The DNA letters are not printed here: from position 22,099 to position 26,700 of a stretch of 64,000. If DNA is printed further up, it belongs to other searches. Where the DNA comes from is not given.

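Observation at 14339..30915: Divergent gene pair duplicated as a unit: unknown all-alpha TPR-like cytoplasmic protein + giant T9SS beta-propeller surface protein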

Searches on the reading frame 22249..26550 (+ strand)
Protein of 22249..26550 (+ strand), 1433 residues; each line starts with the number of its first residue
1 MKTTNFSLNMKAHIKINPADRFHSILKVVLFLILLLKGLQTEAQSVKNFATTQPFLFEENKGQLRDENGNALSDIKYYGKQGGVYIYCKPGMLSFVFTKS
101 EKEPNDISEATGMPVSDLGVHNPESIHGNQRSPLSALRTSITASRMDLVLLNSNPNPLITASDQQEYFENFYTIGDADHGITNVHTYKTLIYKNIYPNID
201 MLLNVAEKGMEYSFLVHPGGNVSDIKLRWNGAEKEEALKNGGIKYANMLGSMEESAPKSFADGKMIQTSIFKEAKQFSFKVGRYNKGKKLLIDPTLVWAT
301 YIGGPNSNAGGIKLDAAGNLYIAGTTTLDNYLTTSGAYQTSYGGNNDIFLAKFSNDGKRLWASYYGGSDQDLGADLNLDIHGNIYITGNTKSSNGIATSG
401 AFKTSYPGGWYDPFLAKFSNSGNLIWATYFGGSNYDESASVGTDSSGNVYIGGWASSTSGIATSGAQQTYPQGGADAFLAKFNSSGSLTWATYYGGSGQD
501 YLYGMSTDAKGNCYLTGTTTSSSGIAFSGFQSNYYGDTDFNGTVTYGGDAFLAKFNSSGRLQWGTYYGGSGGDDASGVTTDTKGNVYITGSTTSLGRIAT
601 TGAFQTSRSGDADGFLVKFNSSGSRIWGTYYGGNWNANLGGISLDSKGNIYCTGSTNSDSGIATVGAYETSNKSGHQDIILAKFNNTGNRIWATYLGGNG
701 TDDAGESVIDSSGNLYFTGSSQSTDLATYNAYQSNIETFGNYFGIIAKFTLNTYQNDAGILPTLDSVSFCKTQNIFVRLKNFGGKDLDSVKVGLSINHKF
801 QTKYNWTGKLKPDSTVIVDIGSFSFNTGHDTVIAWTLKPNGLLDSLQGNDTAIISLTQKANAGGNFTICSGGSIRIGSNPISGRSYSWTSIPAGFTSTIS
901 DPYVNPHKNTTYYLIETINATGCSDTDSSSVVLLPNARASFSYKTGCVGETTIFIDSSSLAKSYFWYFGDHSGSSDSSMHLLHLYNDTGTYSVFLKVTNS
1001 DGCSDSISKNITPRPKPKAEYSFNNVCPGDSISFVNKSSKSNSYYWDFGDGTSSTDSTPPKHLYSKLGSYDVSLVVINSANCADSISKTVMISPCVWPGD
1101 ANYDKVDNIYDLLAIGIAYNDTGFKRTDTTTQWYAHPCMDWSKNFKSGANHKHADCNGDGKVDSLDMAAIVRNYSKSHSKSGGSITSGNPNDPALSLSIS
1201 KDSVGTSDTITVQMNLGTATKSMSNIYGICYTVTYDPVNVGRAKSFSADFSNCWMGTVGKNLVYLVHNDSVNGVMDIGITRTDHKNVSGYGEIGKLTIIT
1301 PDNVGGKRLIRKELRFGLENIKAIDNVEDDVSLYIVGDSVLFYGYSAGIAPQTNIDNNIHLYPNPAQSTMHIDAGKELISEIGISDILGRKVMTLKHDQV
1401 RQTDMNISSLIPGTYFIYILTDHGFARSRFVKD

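Call 6: search_protein_families(library=pfam, proteins=[window:22249-26550:+], max_evalue=0.01)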
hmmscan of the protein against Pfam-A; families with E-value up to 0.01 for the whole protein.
window:22249-26550:+ (1433 aa): 8 families
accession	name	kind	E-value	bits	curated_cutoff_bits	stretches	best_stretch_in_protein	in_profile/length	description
PF25778.1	DUF7948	-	1.3e-40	140.1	27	1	57-295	1-214/214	Domain of unknown function (DUF7948)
PF06739.17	SBBP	-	1.4e-37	127.7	20.5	7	562-594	1-34/38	Beta-propeller repeat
PF18911.6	PKD_4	-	4e-24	84.9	27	2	1016-1091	3-82/85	PKD domain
PF00801.26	PKD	-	8.5e-17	61.4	23.5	2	1028-1086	13-75/80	PKD domain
PF18962.6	Por_Secre_tail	-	1.3e-09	38.6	27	1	1361-1424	1-67/75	Secretion system C-terminal sorting domain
PF19081.6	Ig_7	-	4.8e-06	27.2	27.3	1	865-930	9-77/84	Ig-like domain CHU_C associated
PF08329.16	ChitinaseA_N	-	2.1e-05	24.7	21.2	0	971-1012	65-106/133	Chitinase A, N-terminal domain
PF00404.24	Dockerin_1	-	0.00013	22.5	22.9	1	1099-1171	2-53/57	Dockerin type I domain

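Call 7: search_protein_families(library=ncbifam, proteins=[window:22249-26550:+], max_evalue=0.01)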
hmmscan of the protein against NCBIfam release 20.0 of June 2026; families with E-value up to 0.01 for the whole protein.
window:22249-26550:+ (1433 aa): 2 families
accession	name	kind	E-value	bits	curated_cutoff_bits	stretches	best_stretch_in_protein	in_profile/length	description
NF047494.1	Lepto_SBBP_lipo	equivalog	1.8e-44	152.2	400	4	548-659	338-448/466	SBBP repeat beta-propeller lipoprotein, LipL53 family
TIGR04183.1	Por_Secre_tail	domain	3.3e-09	36.6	23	1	1361-1432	1-71/72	T9SS type A sorting domain-containing protein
